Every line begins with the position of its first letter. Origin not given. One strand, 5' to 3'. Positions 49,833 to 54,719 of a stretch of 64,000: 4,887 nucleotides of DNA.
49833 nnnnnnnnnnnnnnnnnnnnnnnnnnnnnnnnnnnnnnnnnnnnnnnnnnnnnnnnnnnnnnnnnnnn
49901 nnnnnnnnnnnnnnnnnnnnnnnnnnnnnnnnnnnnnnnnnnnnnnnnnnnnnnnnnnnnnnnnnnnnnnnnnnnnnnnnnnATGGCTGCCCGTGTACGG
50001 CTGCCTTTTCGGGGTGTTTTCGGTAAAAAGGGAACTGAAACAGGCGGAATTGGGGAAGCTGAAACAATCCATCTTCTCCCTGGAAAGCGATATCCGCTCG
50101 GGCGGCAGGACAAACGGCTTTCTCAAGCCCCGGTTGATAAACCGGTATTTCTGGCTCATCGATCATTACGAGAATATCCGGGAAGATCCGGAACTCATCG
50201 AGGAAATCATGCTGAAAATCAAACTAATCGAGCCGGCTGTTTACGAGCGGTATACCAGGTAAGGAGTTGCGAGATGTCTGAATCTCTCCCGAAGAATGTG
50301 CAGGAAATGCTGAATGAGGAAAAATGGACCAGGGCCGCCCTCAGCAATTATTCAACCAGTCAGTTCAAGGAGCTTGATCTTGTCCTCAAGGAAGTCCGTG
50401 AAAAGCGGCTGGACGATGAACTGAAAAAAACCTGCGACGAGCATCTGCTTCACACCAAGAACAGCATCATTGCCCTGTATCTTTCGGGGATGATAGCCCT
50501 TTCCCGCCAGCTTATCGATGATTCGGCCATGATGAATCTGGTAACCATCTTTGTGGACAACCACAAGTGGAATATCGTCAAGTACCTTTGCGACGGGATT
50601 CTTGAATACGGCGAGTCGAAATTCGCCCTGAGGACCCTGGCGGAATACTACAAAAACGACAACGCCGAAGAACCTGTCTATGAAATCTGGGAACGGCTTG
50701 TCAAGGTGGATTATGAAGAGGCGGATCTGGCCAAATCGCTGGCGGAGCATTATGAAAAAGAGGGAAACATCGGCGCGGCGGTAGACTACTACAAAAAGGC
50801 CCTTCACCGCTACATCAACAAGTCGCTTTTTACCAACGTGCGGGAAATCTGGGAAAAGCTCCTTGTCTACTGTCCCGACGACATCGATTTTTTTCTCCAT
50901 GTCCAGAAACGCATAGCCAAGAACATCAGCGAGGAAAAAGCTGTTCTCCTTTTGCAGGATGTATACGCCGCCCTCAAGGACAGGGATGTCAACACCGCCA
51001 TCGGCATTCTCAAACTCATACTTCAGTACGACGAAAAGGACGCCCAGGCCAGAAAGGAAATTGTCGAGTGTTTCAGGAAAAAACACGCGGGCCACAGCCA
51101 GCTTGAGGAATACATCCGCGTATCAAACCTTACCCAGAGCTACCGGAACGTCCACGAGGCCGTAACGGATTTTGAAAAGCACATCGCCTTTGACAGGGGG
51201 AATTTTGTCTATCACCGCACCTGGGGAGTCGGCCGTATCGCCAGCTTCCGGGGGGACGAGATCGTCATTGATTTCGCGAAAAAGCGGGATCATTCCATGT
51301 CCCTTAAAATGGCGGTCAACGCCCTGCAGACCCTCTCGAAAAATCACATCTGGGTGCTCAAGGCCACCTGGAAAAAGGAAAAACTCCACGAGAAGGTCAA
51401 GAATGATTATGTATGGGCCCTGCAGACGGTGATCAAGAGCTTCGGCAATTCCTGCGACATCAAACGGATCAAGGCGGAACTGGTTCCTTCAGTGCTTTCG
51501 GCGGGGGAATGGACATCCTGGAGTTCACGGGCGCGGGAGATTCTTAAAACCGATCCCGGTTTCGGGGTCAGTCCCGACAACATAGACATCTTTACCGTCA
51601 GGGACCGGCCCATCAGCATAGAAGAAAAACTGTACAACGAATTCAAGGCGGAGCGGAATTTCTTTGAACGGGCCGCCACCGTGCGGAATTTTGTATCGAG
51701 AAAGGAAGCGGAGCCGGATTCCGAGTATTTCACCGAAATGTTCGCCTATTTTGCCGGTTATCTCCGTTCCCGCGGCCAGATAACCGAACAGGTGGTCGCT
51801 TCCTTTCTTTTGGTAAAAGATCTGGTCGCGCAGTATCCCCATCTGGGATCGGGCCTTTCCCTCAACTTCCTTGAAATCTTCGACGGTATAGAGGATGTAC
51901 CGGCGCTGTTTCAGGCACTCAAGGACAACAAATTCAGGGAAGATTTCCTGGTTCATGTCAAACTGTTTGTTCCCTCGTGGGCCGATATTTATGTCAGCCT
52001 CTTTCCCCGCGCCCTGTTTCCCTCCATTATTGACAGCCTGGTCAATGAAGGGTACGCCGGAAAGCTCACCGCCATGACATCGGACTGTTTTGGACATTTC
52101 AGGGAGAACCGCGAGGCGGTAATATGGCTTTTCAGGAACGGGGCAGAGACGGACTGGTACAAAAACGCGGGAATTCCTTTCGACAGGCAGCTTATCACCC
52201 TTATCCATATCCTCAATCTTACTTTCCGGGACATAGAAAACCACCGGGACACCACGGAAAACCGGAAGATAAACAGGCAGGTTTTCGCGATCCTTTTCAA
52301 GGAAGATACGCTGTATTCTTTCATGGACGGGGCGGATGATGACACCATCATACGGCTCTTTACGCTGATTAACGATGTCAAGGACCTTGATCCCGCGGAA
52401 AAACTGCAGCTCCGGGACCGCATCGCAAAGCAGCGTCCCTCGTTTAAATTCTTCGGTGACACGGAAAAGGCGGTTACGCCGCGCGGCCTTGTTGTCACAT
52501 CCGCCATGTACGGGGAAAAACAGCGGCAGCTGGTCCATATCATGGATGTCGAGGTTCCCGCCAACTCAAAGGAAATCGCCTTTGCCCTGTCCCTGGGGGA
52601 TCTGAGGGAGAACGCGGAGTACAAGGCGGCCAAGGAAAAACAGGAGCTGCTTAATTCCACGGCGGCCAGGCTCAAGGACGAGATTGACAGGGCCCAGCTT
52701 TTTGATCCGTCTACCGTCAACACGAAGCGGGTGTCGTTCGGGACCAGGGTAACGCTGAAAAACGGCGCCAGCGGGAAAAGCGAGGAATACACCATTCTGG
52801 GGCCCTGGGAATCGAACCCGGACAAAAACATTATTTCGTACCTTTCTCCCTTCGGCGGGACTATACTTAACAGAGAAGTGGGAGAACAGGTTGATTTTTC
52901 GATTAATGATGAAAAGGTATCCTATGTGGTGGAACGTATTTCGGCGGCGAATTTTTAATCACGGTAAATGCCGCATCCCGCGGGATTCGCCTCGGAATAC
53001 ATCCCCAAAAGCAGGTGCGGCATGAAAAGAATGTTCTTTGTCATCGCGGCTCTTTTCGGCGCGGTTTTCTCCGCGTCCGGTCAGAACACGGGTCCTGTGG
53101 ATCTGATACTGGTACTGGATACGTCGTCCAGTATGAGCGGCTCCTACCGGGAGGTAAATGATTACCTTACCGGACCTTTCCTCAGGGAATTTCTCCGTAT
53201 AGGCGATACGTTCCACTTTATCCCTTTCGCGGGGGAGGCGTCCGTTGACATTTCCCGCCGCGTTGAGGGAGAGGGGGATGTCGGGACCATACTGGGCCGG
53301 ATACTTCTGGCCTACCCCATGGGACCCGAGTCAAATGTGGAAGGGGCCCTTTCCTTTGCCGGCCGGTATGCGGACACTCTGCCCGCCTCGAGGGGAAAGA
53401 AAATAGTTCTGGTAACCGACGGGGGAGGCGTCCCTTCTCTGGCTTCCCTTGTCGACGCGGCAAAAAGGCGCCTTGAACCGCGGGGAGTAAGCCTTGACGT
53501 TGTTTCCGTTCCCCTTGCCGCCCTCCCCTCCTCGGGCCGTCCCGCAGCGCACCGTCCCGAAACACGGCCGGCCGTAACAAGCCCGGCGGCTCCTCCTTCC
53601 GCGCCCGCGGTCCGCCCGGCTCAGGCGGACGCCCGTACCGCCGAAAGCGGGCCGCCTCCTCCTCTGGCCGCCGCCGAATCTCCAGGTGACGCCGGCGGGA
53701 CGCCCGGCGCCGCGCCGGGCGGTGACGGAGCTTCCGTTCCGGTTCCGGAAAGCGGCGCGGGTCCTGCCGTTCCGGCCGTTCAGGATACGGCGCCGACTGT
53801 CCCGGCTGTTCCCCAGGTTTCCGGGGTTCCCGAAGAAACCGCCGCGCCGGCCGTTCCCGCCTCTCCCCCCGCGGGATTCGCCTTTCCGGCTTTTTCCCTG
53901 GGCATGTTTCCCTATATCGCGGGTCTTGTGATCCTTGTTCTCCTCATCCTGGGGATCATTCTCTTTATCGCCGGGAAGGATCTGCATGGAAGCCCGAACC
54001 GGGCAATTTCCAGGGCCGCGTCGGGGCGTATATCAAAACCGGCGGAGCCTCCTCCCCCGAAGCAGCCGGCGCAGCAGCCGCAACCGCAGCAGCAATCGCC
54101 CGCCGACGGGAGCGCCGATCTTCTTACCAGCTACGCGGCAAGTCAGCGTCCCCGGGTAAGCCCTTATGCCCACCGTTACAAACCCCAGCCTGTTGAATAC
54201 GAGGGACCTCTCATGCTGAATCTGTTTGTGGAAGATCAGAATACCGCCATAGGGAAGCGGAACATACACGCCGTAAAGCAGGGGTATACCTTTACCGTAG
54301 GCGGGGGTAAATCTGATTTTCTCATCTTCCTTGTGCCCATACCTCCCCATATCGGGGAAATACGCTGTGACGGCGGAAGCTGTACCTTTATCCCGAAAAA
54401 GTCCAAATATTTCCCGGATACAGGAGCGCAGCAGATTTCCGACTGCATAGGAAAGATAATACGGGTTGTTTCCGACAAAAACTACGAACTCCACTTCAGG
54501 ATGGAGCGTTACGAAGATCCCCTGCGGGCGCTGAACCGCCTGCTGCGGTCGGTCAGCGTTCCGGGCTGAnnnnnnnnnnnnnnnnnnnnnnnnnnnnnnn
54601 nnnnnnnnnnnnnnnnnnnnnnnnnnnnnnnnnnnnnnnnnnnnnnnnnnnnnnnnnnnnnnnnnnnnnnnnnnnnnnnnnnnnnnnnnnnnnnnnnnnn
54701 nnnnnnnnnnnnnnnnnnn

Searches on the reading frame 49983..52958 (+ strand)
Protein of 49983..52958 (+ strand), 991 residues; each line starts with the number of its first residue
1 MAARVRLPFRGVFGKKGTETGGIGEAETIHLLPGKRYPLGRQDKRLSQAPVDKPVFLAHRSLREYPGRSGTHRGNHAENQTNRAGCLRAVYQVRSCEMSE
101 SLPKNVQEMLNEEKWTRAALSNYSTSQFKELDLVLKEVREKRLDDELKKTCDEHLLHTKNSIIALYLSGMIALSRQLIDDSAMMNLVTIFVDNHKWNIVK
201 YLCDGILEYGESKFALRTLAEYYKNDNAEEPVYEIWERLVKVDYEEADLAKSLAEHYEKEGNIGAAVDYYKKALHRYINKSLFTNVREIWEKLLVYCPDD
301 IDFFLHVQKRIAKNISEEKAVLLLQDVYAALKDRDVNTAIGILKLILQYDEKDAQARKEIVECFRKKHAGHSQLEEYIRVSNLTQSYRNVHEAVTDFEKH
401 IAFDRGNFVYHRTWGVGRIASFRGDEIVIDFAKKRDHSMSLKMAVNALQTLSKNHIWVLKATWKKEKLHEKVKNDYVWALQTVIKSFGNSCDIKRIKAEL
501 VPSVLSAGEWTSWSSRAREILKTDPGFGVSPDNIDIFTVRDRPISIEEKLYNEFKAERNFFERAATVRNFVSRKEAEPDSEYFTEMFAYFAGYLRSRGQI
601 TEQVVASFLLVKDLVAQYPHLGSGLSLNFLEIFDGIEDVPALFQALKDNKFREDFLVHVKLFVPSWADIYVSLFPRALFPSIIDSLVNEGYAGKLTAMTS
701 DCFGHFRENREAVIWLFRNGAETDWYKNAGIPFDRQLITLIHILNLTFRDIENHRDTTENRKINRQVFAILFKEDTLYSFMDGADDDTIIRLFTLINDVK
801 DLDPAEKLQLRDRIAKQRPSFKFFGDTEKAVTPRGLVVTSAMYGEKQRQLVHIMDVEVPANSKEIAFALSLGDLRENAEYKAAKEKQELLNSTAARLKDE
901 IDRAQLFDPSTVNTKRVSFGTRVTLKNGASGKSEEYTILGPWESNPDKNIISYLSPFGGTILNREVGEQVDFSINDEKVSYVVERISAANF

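Call 37: search_protein_families(library=pfam, proteins=[window:49983-52958:+], max_evalue=0.001)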
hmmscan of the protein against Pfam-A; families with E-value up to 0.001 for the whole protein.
window:49983-52958:+ (991 aa): 3 families
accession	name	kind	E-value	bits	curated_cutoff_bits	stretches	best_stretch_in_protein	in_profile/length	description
PF01272.25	GreA_GreB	-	1.2e-20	73.7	26.9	1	914-987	3-76/77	Transcription elongation factor, GreA/GreB, C-term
PF03449.20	GreA_GreB_N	-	2e-16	60.4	24.5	1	837-905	2-70/71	Transcription elongation factor, N-terminal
PF18121.7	TFA2_Winged_2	-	0.00076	19.5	26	0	358-399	4-39/60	TFA2 Winged helix domain 2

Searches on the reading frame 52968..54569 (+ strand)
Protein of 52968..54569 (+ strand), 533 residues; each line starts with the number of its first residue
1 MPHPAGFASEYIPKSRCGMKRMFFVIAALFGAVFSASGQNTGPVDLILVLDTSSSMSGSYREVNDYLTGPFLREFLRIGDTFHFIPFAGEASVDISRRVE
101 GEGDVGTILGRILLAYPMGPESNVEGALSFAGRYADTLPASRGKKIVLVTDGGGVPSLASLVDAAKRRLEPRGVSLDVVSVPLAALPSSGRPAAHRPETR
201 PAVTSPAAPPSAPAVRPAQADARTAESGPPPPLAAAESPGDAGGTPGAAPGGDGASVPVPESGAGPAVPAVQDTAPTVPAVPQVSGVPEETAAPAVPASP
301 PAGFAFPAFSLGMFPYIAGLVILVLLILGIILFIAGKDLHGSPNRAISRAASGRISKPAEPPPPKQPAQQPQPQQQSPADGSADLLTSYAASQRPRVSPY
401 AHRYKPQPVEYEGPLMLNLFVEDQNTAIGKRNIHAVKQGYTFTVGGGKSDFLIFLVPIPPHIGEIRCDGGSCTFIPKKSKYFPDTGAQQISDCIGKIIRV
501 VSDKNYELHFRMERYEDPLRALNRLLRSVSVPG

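Call 37: search_protein_families(library=pfam, proteins=[window:52968-54569:+], max_evalue=0.001)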
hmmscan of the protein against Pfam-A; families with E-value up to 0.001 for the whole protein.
window:52968-54569:+ (533 aa): 2 families
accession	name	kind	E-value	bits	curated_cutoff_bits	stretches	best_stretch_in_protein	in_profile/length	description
PF13519.12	VWA_2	-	2.9e-06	28.3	27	1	46-152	1-106/107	von Willebrand factor type A domain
PF11381.13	DUF3185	-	0.00031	21.1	25.3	1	323-356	5-38/59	Protein of unknown function (DUF3185)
